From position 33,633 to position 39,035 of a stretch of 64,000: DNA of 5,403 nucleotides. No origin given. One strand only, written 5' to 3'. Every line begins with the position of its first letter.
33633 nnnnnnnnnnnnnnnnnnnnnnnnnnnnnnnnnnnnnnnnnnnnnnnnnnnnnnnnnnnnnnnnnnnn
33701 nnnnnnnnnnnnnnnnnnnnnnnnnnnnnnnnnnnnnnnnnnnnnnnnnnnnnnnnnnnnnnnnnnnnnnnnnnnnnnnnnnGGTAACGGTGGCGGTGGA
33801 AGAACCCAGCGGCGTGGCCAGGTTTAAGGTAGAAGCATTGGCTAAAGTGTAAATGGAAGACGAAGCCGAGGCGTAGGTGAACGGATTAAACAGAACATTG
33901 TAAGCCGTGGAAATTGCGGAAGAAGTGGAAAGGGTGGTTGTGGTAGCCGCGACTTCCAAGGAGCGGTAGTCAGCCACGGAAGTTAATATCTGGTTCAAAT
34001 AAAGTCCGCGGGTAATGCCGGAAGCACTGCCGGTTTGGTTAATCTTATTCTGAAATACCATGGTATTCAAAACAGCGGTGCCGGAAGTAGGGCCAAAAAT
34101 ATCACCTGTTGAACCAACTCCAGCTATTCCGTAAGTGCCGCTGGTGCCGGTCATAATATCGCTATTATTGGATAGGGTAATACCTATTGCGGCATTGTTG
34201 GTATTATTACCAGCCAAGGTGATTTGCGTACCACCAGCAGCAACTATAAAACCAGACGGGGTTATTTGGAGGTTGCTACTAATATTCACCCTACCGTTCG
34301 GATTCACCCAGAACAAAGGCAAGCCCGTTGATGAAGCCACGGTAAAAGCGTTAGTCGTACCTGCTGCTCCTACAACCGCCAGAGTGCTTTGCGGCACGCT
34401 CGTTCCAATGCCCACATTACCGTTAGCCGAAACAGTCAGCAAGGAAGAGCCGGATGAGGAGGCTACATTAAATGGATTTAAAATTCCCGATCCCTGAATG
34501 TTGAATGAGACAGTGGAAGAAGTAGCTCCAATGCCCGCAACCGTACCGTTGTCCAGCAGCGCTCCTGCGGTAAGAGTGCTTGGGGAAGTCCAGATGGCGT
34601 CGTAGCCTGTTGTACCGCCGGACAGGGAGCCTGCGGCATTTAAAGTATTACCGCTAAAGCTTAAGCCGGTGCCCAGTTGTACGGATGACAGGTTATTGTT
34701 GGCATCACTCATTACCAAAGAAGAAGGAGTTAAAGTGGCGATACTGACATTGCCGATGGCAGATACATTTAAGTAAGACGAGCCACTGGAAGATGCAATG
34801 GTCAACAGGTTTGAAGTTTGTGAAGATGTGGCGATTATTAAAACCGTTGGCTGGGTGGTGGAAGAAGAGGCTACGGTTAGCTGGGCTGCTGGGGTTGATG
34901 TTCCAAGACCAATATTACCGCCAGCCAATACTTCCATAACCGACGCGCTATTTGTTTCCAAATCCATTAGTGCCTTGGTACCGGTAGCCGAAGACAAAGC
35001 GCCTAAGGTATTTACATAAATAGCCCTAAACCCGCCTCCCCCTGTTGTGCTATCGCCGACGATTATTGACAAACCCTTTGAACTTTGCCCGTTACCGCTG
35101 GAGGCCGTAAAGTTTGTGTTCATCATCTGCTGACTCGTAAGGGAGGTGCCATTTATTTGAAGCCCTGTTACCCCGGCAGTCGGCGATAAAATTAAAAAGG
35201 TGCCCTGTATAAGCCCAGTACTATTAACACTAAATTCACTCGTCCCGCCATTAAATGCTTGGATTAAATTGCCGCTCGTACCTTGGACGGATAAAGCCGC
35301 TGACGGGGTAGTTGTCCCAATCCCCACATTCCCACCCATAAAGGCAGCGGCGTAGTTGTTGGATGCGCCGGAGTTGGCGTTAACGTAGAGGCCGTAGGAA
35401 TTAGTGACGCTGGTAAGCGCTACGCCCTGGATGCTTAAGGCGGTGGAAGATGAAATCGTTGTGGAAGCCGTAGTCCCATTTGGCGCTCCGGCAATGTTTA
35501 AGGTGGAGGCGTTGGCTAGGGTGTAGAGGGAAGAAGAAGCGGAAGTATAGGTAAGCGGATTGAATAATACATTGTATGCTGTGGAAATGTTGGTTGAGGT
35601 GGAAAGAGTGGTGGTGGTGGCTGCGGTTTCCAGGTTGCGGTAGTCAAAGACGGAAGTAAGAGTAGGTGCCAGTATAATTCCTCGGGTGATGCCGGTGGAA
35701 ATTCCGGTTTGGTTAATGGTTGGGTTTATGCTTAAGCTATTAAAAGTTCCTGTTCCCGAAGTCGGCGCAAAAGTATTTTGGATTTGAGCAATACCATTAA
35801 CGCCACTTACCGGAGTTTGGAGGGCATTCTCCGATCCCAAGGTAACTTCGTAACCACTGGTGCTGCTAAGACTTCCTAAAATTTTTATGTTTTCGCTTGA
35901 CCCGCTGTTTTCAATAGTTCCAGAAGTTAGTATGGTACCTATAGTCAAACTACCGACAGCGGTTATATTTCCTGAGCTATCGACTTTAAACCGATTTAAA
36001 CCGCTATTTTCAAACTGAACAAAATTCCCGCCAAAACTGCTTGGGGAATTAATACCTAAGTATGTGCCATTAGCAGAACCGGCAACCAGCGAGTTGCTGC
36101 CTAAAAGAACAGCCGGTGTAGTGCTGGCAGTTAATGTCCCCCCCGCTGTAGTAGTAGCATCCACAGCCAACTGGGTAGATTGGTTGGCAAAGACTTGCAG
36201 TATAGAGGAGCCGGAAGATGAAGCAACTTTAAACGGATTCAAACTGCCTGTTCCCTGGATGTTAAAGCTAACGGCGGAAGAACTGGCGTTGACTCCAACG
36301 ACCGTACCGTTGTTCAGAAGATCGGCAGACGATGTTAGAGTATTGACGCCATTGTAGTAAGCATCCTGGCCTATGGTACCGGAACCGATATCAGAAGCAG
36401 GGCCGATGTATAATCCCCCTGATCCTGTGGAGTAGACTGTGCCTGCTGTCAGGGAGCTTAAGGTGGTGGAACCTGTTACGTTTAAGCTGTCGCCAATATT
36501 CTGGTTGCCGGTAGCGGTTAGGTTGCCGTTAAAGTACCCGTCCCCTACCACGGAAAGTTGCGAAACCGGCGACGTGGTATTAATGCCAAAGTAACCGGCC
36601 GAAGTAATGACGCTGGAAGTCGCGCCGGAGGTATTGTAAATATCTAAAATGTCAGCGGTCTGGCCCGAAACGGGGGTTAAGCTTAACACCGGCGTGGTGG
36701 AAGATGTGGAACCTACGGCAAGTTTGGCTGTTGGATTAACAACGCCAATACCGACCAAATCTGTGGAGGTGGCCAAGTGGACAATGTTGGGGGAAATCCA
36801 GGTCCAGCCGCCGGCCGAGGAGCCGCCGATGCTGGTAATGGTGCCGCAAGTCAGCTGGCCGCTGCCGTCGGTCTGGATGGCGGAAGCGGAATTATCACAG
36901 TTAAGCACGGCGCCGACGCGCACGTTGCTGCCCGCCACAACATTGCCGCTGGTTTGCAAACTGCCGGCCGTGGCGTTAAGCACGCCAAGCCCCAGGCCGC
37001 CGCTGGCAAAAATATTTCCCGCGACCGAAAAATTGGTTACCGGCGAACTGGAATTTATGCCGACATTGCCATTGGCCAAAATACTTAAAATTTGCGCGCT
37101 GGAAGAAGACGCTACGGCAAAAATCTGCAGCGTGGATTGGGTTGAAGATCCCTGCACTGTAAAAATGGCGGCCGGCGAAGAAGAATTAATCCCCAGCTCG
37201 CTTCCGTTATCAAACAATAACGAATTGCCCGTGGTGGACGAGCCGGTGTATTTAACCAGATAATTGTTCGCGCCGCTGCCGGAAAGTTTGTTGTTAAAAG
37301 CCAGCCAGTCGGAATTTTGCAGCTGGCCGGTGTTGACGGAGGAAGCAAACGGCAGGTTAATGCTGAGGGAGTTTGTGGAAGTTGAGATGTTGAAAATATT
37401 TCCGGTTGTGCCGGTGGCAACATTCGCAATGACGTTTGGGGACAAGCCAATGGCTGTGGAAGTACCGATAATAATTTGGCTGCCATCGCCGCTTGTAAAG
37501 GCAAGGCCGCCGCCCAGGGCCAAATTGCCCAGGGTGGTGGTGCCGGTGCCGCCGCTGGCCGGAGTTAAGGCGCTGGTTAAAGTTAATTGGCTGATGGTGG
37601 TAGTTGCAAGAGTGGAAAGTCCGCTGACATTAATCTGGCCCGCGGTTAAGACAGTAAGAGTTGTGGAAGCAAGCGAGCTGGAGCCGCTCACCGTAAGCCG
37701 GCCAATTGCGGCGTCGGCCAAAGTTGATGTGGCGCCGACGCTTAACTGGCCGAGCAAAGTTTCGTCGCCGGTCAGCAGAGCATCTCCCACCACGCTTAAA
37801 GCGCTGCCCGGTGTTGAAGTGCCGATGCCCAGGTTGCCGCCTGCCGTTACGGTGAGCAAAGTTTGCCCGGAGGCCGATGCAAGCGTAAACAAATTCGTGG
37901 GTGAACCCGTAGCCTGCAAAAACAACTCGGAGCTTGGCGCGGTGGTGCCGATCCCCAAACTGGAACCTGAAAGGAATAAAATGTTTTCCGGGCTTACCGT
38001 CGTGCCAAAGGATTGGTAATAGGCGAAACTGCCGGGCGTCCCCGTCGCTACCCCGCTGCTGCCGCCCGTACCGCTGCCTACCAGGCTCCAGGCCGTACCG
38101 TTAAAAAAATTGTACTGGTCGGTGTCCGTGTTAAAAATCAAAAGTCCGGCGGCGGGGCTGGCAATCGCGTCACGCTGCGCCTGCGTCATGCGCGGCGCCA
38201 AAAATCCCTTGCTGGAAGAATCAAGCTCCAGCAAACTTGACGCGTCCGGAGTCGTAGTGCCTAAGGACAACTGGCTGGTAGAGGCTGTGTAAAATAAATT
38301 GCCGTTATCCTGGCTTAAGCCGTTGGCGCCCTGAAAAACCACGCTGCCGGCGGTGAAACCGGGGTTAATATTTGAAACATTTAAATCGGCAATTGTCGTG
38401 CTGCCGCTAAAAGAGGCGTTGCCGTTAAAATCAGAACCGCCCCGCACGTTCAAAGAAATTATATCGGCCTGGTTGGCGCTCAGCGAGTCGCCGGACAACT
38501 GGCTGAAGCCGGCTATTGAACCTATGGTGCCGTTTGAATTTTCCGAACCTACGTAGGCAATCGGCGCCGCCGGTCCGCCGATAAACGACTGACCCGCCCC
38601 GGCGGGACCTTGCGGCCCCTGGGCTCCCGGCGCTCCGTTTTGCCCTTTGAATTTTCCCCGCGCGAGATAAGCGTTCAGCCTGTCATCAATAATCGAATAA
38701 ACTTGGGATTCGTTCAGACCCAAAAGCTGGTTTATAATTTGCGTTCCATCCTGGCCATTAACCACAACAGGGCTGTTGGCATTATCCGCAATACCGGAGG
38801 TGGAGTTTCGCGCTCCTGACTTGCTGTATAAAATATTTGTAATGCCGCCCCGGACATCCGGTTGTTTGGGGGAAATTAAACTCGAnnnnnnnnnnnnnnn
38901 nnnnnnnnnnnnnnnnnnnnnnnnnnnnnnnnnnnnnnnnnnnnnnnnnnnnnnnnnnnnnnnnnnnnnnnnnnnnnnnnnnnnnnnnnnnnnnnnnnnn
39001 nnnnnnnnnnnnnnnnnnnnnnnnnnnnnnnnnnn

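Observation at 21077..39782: Gene of about 18.7 kb encoding a roughly 6,200-aa one-component-like surface giant: cytoplasmic excisionase-type HTH fused through a single TM to an enormous extracellular adhesin-like region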

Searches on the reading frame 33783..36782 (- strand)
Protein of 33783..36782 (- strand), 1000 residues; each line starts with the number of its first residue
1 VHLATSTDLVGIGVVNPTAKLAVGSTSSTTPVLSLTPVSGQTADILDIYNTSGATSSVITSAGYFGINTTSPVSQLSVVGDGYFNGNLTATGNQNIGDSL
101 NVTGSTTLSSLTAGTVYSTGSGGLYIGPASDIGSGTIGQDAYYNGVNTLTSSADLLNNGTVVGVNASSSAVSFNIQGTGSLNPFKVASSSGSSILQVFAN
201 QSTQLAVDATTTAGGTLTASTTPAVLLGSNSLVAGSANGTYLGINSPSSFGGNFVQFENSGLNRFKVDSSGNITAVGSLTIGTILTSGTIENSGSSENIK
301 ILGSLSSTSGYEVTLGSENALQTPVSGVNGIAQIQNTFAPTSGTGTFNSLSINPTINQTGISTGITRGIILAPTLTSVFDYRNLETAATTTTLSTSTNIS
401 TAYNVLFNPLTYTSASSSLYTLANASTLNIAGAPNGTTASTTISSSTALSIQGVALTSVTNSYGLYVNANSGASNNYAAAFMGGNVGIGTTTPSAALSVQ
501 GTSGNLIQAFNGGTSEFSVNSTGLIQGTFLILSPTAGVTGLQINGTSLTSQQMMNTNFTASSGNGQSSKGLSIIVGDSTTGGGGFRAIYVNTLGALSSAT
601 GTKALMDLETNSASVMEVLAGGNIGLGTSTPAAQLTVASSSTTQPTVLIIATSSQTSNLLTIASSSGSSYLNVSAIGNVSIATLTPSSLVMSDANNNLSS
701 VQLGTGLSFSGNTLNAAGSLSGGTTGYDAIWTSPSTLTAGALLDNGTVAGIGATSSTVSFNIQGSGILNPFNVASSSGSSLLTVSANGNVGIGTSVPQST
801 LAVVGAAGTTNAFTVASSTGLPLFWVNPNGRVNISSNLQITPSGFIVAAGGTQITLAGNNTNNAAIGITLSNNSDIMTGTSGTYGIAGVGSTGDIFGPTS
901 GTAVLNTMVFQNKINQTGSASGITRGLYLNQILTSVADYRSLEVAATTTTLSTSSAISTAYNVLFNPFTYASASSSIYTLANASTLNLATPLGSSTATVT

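Call 13: search_protein_families(library=pfam, max_evalue=1, proteins=[window:33783-36782:-])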
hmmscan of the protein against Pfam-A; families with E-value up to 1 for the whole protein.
window:33783-36782:- (1000 aa): 2 families
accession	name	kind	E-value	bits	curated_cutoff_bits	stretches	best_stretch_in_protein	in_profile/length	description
PF16169.10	DUF4872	-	0.076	13.2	28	1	578-610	93-125/173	Domain of unknown function (DUF4872)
PF03544.19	TonB_C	-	0.19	12.7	24.6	0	170-202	19-51/79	Gram-negative bacterial TonB protein C-terminal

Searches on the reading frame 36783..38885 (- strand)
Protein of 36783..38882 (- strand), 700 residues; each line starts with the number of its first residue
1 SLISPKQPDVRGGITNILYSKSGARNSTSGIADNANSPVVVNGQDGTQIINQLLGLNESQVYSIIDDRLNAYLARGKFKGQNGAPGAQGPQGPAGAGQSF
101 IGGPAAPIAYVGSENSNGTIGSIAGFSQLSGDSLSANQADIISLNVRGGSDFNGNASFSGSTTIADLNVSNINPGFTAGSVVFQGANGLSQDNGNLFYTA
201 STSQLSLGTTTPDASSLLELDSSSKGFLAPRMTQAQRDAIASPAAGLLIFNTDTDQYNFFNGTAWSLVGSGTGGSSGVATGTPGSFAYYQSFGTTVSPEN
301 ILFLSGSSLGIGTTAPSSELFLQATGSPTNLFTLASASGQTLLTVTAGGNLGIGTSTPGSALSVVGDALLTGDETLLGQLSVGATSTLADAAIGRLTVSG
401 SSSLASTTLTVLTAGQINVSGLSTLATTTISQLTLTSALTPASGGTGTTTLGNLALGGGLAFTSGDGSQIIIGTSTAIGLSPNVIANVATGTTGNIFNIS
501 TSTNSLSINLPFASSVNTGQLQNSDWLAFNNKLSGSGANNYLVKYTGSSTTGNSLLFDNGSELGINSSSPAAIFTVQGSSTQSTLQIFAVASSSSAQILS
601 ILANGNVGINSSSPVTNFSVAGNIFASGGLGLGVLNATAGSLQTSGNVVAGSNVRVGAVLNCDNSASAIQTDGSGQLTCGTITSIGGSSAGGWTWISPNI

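Call 13: search_protein_families(library=pfam, max_evalue=1, proteins=[window:36783-38882:-])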
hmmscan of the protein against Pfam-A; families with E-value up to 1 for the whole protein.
window:36783-38882:- (700 aa): 0 families

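Call 26: search_protein_families(library=ncbifam, max_evalue=1, proteins=[window:36996-38885:-])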
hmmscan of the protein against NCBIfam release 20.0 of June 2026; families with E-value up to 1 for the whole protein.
seq(630 aa): 0 families

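Call 27: search_protein_families(library=phrogs, max_evalue=0.1, proteins=[window:36996-38885:-])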
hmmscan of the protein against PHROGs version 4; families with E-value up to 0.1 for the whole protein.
seq(630 aa): 1 family
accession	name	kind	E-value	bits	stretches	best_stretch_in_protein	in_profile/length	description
phrog_1325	-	unknown function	3.4e-06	27.7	1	223-283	37-96/334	-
